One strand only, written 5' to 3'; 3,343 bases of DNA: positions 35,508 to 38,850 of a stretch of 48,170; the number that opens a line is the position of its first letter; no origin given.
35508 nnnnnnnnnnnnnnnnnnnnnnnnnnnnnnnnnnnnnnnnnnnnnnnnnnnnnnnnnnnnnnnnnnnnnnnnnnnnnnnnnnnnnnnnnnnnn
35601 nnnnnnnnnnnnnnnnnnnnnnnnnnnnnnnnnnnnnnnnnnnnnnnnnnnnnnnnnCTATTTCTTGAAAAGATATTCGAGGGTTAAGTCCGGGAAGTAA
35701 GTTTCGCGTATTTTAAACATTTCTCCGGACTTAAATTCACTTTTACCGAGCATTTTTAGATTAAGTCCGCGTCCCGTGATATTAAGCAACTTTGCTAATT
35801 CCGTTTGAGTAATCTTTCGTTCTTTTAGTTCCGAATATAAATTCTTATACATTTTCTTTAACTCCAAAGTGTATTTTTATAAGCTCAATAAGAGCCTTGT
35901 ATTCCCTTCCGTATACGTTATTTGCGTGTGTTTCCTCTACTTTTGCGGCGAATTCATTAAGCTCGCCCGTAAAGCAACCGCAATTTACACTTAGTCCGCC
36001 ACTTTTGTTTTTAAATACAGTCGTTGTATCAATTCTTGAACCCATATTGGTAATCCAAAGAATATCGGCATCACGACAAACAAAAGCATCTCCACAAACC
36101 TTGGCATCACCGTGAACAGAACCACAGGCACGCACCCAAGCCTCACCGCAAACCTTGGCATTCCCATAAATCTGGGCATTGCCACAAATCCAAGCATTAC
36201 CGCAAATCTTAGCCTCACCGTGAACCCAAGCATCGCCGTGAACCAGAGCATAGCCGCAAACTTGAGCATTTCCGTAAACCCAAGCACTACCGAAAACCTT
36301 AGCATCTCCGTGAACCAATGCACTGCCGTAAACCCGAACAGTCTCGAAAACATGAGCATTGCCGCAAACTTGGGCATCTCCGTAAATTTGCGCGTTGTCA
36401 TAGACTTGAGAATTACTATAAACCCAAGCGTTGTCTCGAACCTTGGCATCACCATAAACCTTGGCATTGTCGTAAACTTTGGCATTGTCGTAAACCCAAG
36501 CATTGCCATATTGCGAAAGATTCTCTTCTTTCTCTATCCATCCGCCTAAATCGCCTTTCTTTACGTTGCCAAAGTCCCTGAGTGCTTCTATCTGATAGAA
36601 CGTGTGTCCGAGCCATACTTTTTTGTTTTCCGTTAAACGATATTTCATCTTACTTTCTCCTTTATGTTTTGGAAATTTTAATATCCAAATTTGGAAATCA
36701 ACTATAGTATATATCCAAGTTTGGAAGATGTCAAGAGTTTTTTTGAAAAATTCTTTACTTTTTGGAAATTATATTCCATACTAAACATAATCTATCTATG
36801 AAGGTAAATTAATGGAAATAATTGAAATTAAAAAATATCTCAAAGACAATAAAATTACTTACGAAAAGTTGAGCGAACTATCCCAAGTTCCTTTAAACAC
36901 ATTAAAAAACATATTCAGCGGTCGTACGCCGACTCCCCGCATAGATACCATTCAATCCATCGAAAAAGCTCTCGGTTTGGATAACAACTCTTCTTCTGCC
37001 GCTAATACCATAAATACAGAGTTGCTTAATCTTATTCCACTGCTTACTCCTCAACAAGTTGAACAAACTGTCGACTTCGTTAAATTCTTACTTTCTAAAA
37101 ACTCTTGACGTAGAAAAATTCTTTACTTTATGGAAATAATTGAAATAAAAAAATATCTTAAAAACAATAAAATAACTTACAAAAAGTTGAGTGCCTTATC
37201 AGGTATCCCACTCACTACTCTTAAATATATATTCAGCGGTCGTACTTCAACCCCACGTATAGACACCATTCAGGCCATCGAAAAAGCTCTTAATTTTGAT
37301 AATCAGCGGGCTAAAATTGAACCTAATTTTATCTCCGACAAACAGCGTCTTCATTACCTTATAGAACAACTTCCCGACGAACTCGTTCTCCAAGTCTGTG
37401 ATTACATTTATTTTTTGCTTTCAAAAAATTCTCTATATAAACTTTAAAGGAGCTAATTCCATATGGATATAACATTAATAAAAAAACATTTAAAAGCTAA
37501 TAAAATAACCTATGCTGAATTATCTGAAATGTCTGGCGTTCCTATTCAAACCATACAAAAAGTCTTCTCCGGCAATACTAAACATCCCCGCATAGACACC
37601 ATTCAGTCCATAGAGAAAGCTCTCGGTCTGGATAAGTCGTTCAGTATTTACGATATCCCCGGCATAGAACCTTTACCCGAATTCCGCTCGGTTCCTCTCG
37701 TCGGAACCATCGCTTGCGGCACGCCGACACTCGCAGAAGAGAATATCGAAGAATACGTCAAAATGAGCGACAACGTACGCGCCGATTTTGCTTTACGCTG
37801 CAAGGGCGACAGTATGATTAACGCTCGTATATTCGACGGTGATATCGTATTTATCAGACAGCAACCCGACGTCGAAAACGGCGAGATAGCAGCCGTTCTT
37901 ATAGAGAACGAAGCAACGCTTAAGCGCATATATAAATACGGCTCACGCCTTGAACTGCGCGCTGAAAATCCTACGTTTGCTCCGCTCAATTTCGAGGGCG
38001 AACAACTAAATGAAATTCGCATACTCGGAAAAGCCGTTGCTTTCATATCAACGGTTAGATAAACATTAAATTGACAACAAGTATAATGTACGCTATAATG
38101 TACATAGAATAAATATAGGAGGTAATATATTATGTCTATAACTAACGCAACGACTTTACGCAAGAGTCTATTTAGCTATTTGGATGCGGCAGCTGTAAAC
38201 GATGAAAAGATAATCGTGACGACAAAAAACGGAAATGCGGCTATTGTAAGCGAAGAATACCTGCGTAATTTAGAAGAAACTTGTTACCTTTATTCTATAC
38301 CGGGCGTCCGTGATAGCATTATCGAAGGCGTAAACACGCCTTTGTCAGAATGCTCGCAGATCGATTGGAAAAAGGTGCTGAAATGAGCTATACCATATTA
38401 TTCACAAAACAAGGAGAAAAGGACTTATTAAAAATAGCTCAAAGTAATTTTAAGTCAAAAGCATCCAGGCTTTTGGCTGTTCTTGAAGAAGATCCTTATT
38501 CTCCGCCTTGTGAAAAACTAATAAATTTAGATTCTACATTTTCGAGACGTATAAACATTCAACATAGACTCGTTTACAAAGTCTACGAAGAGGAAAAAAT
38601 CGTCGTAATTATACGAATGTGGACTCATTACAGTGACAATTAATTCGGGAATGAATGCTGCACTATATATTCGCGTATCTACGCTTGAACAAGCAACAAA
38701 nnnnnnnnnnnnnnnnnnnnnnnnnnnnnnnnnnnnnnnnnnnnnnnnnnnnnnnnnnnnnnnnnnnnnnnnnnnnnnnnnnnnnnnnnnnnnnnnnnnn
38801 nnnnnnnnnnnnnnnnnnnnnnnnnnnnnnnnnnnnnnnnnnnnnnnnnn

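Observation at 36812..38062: Tandem array of three repressor-type HTH paralogues, only the last of which has the S24 self-cleavage domain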

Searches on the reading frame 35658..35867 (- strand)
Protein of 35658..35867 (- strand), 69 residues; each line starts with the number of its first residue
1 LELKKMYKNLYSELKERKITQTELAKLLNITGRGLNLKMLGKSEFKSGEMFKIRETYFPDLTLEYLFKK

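Call 6: search_protein_families(library=pfam, proteins=[window:35658-35867:-], max_evalue=0.01)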
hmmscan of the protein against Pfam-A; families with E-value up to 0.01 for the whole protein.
window:35658-35867:- (69 aa): 1 family
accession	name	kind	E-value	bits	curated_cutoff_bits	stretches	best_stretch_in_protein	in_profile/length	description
PF01381.28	HTH_3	-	0.0091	16.4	23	0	12-32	3-23/55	Helix-turn-helix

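Call 7: search_protein_families(library=phrogs, proteins=[window:35658-35867:-], max_evalue=0.01)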
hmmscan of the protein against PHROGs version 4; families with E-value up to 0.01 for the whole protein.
window:35658-35867:- (69 aa): 5 families
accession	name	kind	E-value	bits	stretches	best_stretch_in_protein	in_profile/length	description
phrog_3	-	transcription regulation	7.1e-06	27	1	2-67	85-146/430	transcriptional repressor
phrog_4583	-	transcription regulation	1.2e-05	26.2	1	9-53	14-58/81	transcriptional repressor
phrog_1728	-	transcription regulation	0.0011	19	1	4-61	2-59/380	transcriptional regulator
phrog_8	-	transcription regulation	0.0029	18.1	1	3-33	74-104/346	transcriptional regulator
phrog_1468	-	transcription regulation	0.0056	17.3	1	3-32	5-34/67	transcriptional repressor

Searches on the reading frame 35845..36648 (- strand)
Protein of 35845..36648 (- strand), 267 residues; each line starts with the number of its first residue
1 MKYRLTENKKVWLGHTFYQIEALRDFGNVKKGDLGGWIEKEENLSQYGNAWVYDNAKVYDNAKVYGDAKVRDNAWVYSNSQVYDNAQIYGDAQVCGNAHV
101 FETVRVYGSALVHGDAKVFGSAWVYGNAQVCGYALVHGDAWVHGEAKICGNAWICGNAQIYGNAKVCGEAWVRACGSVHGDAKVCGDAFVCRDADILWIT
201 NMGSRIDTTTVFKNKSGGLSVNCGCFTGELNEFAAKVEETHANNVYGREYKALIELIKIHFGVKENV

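Call 6: search_protein_families(library=pfam, proteins=[window:35845-36648:-], max_evalue=0.01)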
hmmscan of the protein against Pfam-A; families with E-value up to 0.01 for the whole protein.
window:35845-36648:- (267 aa): 3 families
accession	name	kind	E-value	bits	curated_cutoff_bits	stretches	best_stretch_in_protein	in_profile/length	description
PF18836.7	B_solenoid_ydck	-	1.3e-15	56.3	30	0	158-172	1-15/17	YdcK Beta solenoid repeat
PF00132.30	Hexapep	-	6.6e-06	26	27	0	67-88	1-22/36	Bacterial transferase hexapeptide (six repeats)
PF04519.19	Bactofilin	-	0.00053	20.6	27.9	0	104-183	7-81/98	Polymer-forming cytoskeletal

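Call 7: search_protein_families(library=phrogs, proteins=[window:35845-36648:-], max_evalue=0.01)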
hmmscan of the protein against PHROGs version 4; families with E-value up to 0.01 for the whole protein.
window:35845-36648:- (267 aa): 7 families
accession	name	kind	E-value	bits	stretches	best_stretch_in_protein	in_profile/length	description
phrog_7964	-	unknown function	3.6e-93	312.4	2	2-160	27-192/269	-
phrog_5070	-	unknown function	2.1e-75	253.2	2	2-112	4-115/182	-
phrog_20532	-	unknown function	1.8e-39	135.2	1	177-265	6-93/100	-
phrog_20149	-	unknown function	2e-16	60.8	1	2-50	4-53/53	-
phrog_5353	-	unknown function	1.9e-08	35.2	1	46-259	40-245/256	-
phrog_36281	-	unknown function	2e-07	31.7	1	62-173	154-265/290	-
phrog_31248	-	unknown function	4.7e-05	24.3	1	118-182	78-142/200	-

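Call 76: search_protein_families(library=padloc, proteins=[window:35845-36645:-], max_evalue=0.001)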
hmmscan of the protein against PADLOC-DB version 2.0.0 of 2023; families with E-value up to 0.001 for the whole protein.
window:35845-36645:- (266 aa): 0 families

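Call 77: search_protein_families(library=ncbifam, proteins=[window:35845-36645:-], max_evalue=0.001)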
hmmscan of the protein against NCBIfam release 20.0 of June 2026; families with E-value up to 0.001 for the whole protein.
window:35845-36645:- (266 aa): 9 families
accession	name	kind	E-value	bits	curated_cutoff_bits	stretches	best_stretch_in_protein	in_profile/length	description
NF040481.1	YdcK_fam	equivalog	3e-28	98.7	350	2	14-129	24-138/326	YdcK family protein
NF052502.1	man1P_GTase_Rv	exception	5.6e-06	25.4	440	0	43-108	241-305/352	mannose-1-phosphate guanylyltransferase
NF002060.0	PRK00892.1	subfamily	2.2e-05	23.8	207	0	50-116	115-181/345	UDP-3-O-(3-hydroxymyristoyl)glucosamine N-acyltransferase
TIGR03570.1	NeuD_NnaD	subfamily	2.3e-05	24.1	160.8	0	51-101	138-188/202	NeuD/PglB/VioB family sugar acetyltransferase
TIGR03992.1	Arch_glmU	subfamily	3.4e-05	22.9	292.1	0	131-184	241-294/393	bifunctional sugar-1-phosphate nucleotidylyltransferase/acetyltransferase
NF010936.0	PRK14356.1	equivalog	0.00012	21.1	666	0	98-143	259-304/456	bifunctional UDP-N-acetylglucosamine diphosphorylase/glucosamine-1-phosphate N-acetyltransferase GlmU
TIGR01852.1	lipid_A_lpxA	equivalog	0.00023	20.5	231.05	0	54-109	4-59/254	acyl-ACP--UDP-N-acetylglucosamine O-acyltransferase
TIGR03991.1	alt_bact_glmU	hypoth_equivalog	0.00039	19.9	225.3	0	131-170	200-239/394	UDP-N-acetylglucosamine diphosphorylase/glucosamine-1-phosphate N-acetyltransferase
TIGR01853.1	lipid_A_lpxD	equivalog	0.00052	19.1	242.5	0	49-115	105-171/325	UDP-3-O-(3-hydroxymyristoyl)glucosamine N-acyltransferase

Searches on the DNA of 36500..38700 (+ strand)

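Call 8: search_dna_similar(query=window:36500-38700:+, collection=phages, mode=distant, max_rows=20)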
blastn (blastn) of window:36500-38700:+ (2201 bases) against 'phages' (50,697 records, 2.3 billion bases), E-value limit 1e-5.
Records with a match: 4; places in all: 4; records where one place covers at least 80% of the query: 0.
Best place of each record, by identity: 60-80% 4.
By first word of the organism name: Lactobacillus 2; Bacteriophage 1; Oceanotoga 1.
By host as written in the record: - 3; Oceanotoga teriensis UFV_LIMV02 1.
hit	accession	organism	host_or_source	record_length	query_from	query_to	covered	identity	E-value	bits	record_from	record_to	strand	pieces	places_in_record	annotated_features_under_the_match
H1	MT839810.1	Bacteriophage sp.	human fecal samples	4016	1303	1424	6%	78.4%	3e-17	97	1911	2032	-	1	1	record has no annotation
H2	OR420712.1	Oceanotoga phage vB_OteS-UFV02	Oceanotoga teriensis UFV_LIMV02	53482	12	87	3%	77.6%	2e-6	62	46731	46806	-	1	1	hypothetical protein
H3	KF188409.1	Lactobacillus phage phiJB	-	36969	1330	1398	3%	79.7%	7e-7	63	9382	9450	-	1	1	transcriptional regulators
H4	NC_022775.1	Lactobacillus phage phiJB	-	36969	1330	1398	3%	79.7%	7e-7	63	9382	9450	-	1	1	transcriptional repressor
